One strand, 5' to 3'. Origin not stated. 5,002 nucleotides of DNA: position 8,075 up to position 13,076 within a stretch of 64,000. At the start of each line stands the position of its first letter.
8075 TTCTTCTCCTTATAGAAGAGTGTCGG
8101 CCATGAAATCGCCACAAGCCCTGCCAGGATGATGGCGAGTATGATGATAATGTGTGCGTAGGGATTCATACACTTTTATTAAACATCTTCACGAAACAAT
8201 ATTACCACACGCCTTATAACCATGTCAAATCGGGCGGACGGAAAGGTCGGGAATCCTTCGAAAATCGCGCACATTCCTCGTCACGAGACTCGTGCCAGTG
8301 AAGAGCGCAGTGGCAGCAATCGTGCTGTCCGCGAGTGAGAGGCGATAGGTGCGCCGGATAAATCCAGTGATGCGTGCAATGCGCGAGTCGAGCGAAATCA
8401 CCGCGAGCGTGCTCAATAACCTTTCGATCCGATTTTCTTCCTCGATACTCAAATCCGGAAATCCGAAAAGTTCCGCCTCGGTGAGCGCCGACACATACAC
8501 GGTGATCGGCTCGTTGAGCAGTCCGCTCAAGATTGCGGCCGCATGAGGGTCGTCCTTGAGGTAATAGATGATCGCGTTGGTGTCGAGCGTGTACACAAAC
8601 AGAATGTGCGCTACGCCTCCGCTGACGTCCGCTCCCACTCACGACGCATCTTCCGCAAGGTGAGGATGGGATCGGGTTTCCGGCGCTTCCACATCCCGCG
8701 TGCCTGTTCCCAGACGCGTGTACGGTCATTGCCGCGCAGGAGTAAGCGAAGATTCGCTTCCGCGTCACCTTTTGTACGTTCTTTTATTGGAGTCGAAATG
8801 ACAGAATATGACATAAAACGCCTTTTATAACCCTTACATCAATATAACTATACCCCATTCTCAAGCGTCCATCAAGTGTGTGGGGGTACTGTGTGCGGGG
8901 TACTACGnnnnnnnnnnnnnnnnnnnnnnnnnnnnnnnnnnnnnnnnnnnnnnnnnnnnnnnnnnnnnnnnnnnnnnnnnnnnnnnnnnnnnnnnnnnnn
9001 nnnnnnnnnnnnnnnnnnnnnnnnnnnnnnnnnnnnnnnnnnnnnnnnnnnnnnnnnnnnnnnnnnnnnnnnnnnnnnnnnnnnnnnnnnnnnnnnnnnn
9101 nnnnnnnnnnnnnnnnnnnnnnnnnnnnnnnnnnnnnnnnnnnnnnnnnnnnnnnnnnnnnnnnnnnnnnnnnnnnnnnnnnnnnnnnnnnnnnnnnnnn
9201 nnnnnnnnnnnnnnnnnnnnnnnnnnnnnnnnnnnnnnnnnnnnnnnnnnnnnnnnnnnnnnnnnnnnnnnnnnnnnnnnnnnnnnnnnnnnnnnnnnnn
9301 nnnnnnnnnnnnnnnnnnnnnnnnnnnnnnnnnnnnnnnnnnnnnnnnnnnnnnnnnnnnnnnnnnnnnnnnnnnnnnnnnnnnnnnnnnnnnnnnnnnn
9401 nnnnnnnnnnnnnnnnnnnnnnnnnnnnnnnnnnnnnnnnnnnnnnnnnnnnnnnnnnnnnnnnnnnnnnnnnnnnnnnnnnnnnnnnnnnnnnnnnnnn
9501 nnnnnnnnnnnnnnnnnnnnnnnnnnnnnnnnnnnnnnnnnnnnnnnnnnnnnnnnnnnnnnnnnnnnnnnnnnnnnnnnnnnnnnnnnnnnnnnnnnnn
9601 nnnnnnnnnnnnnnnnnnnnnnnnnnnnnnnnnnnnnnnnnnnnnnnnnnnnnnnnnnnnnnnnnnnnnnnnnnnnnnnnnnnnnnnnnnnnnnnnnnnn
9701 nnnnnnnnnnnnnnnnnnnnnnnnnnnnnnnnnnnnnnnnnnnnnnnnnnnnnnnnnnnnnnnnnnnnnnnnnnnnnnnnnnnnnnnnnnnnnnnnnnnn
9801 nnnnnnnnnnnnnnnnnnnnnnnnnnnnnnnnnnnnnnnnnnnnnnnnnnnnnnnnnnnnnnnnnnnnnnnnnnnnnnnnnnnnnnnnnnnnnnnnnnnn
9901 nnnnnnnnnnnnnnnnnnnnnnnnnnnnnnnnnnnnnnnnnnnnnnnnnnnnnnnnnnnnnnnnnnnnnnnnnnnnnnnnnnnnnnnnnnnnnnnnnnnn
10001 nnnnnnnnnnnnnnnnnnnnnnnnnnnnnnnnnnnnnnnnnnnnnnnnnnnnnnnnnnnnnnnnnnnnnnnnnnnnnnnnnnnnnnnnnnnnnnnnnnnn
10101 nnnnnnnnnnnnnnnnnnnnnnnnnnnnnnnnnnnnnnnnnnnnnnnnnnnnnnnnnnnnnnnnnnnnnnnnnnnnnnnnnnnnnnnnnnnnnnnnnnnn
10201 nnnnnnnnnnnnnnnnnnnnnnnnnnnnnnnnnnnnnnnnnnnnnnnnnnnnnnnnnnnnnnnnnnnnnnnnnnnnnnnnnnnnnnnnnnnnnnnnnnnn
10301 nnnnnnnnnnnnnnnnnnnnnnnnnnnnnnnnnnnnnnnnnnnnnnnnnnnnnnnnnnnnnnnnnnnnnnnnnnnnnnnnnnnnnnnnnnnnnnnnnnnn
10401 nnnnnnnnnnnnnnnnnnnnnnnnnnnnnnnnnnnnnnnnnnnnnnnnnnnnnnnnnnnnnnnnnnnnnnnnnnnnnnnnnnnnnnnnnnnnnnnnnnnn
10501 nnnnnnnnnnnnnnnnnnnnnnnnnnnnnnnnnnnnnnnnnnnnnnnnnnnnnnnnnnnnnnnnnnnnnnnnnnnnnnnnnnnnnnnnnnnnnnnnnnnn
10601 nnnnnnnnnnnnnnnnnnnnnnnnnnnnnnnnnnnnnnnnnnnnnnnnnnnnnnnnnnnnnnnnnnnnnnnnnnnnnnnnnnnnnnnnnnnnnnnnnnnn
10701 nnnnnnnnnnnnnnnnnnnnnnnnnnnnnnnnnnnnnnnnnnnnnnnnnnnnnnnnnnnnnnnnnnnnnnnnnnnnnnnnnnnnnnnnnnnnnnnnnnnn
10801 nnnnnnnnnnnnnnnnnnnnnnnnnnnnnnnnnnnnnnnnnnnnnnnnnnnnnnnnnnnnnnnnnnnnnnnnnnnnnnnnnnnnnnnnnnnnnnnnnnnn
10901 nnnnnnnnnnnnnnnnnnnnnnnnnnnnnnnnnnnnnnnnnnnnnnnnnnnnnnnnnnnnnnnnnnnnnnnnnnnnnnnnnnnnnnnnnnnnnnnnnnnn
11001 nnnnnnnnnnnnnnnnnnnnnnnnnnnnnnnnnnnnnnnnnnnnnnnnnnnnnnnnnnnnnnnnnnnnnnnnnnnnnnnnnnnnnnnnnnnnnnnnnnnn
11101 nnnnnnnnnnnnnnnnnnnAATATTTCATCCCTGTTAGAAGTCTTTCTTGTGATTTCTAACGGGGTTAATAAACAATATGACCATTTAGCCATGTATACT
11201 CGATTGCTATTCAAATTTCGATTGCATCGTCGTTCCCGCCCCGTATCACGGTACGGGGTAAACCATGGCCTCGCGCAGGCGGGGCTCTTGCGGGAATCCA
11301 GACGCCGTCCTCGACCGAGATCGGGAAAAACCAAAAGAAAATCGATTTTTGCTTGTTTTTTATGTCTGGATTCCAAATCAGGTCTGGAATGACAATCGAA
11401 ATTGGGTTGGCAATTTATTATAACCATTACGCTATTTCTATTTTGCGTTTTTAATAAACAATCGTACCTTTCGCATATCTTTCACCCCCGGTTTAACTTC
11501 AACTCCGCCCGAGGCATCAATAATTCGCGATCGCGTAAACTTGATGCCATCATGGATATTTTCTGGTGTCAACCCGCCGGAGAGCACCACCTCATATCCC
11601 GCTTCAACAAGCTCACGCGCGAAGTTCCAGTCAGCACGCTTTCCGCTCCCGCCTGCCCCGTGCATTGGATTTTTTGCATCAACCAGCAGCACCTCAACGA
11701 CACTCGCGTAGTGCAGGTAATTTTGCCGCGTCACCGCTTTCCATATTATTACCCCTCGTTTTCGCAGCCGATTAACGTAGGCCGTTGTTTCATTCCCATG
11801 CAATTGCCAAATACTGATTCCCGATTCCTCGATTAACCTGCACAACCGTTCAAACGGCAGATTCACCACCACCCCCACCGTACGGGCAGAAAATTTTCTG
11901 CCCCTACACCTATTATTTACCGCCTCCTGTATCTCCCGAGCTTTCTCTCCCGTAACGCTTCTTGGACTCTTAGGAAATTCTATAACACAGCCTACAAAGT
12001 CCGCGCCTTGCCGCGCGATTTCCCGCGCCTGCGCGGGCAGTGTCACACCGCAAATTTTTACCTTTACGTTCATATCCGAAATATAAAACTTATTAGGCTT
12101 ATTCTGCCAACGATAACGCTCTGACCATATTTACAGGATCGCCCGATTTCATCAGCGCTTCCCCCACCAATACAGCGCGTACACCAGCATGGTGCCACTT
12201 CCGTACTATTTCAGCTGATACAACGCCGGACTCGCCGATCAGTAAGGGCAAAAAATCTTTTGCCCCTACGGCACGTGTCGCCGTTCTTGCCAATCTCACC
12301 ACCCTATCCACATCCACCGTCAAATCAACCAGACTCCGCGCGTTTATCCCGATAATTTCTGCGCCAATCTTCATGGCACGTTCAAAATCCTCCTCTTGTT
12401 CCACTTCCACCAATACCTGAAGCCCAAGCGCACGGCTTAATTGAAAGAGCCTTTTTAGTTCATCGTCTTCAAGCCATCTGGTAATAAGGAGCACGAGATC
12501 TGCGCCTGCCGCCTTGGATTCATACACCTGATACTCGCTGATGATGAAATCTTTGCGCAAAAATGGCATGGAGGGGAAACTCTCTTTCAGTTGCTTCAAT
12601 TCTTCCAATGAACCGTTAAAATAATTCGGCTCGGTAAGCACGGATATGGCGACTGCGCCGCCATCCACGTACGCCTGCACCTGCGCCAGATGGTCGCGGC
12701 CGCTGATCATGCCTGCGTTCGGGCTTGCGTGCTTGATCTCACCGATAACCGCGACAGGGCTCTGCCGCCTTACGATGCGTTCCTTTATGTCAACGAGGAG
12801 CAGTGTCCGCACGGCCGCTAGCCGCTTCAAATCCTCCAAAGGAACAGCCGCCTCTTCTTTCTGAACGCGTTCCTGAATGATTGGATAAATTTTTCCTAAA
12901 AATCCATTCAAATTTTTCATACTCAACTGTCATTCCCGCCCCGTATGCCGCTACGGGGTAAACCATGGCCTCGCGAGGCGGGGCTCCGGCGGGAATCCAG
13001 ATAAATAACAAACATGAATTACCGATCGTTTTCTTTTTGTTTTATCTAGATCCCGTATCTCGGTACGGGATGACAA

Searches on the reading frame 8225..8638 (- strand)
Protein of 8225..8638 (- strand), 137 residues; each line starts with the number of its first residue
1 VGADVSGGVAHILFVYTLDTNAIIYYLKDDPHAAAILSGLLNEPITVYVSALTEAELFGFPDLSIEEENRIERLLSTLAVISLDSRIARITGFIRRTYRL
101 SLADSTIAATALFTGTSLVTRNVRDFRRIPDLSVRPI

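Call 74: search_protein_families(library=pfam, proteins=[window:8225-8638:-], max_evalue=0.01)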
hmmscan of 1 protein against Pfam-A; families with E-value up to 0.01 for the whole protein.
window:8225-8638:- (137 aa): 2 families
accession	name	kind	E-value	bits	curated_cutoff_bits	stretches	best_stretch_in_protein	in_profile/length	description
PF01850.27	PIN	-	8.8e-18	65.5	23.6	1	17-130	2-118/120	PIN domain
PF13470.12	PIN_3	-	0.0011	20.2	27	1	18-123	4-114/115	PIN domain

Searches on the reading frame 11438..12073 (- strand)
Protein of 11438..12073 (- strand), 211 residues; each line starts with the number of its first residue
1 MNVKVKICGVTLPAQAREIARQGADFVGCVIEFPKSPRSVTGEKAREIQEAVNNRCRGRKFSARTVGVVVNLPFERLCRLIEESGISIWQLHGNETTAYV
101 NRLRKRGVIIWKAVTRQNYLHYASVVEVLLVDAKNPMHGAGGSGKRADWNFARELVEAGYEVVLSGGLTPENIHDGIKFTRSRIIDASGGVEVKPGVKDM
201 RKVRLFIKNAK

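Call 6: search_protein_families(library=ncbifam, proteins=[window:11438-12073:-])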
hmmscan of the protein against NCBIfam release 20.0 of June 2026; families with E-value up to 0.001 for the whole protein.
window:11438-12073:- (211 aa): 13 families
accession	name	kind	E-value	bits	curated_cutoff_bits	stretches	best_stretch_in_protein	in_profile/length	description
NF002298.0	PRK01222.1-4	equivalog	1.9e-43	148.6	215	1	1-210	1-202/209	phosphoribosylanthranilate isomerase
NF002295.0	PRK01222.1-1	equivalog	7e-43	146.6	216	1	1-210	1-210/219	phosphoribosylanthranilate isomerase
NF006945.0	PRK09427.1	equivalog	6.4e-33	114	380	1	4-209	261-457/461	bifunctional indole-3-glycerol-phosphate synthase TrpC/phosphoribosylanthranilate isomerase TrpF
NF002299.0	PRK01222.1-6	equivalog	2.6e-27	95.6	231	1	3-209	18-224/231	phosphoribosylanthranilate isomerase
NF002303.0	PRK01222.2-3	equivalog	1.1e-26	93.7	224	1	3-211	1-201/208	phosphoribosylanthranilate isomerase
NF002300.0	PRK01222.1-7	equivalog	1.3e-25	90.2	212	1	3-211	2-192/195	phosphoribosylanthranilate isomerase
NF002301.0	PRK01222.2-1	equivalog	1e-24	87.3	232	1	2-206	2-205/217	phosphoribosylanthranilate isomerase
NF002297.0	PRK01222.1-3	equivalog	4e-23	82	259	1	3-211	1-200/204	phosphoribosylanthranilate isomerase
NF010376.0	PRK13803.1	equivalog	4.6e-21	75.3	819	1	2-211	4-206/600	bifunctional phosphoribosylanthranilate isomerase/tryptophan synthase subunit beta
NF002302.0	PRK01222.2-2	equivalog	2.2e-19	70.5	172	1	4-210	2-186/193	phosphoribosylanthranilate isomerase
NF002296.0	PRK01222.1-2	equivalog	5.2e-18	65.7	270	1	3-209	8-211/221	phosphoribosylanthranilate isomerase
NF002304.0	PRK01222.2-4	equivalog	6.2e-17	61.7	181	1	5-211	3-204/208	phosphoribosylanthranilate isomerase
NF010563.0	PRK13958.1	equivalog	6.3e-17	61.8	234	1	4-209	2-202/210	phosphoribosylanthranilate isomerase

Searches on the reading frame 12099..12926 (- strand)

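Call 6: search_protein_families(library=ncbifam, proteins=[window:12099-12926:-])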
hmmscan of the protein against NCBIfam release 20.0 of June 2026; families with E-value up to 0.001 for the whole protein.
window:12099-12926:- (275 aa): 14 families
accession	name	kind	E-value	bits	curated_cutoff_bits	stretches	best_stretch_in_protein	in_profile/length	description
NF001377.0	PRK00278.2-4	equivalog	4.7e-69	232.5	260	1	9-271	3-255/259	indole-3-glycerol phosphate synthase TrpC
NF001369.0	PRK00278.1-1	equivalog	2e-59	201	329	1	10-272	6-258/271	indole-3-glycerol phosphate synthase TrpC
NF001378.0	PRK00278.2-5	equivalog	2.6e-58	197.3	360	1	11-272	4-259/263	indole-3-glycerol phosphate synthase TrpC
NF001371.0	PRK00278.1-3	equivalog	4.9e-58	196.5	307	1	48-273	36-253/255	indole-3-glycerol phosphate synthase TrpC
NF001372.0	PRK00278.1-4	subfamily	5.6e-56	189.8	370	1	18-271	40-291/295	indole-3-glycerol phosphate synthase TrpC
NF001373.0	PRK00278.1-6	equivalog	9.6e-55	185.6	317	1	9-271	4-260/263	indole-3-glycerol phosphate synthase TrpC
NF001370.0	PRK00278.1-2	equivalog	2.2e-53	181.2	348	1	10-271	5-260/266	indole-3-glycerol phosphate synthase TrpC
NF006945.0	PRK09427.1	equivalog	4.9e-52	177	380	1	10-272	10-258/461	bifunctional indole-3-glycerol-phosphate synthase TrpC/phosphoribosylanthranilate isomerase TrpF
NF001376.0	PRK00278.2-3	equivalog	5.5e-52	176.7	284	1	54-271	40-251/255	indole-3-glycerol phosphate synthase TrpC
NF010375.0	PRK13802.1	equivalog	2.9e-51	174.4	1386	1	21-271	15-256/695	bifunctional indole-3-glycerol phosphate synthase/tryptophan synthase subunit beta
NF041303.1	Indglycph_syn_Halo_TrpC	equivalog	2.1e-49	168.1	380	1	54-267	43-244/250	indole-3-glycerol phosphate synthase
NF001375.0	PRK00278.2-2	equivalog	1.8e-46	158.6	360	1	47-271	29-247/255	indole-3-glycerol phosphate synthase TrpC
NF001374.0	PRK00278.2-1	equivalog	1.2e-44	152.5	258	1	40-264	26-243/249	indole-3-glycerol phosphate synthase TrpC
NF010562.0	PRK13957.1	equivalog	1.6e-39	135.6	414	1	30-263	18-243/252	indole-3-glycerol-phosphate synthase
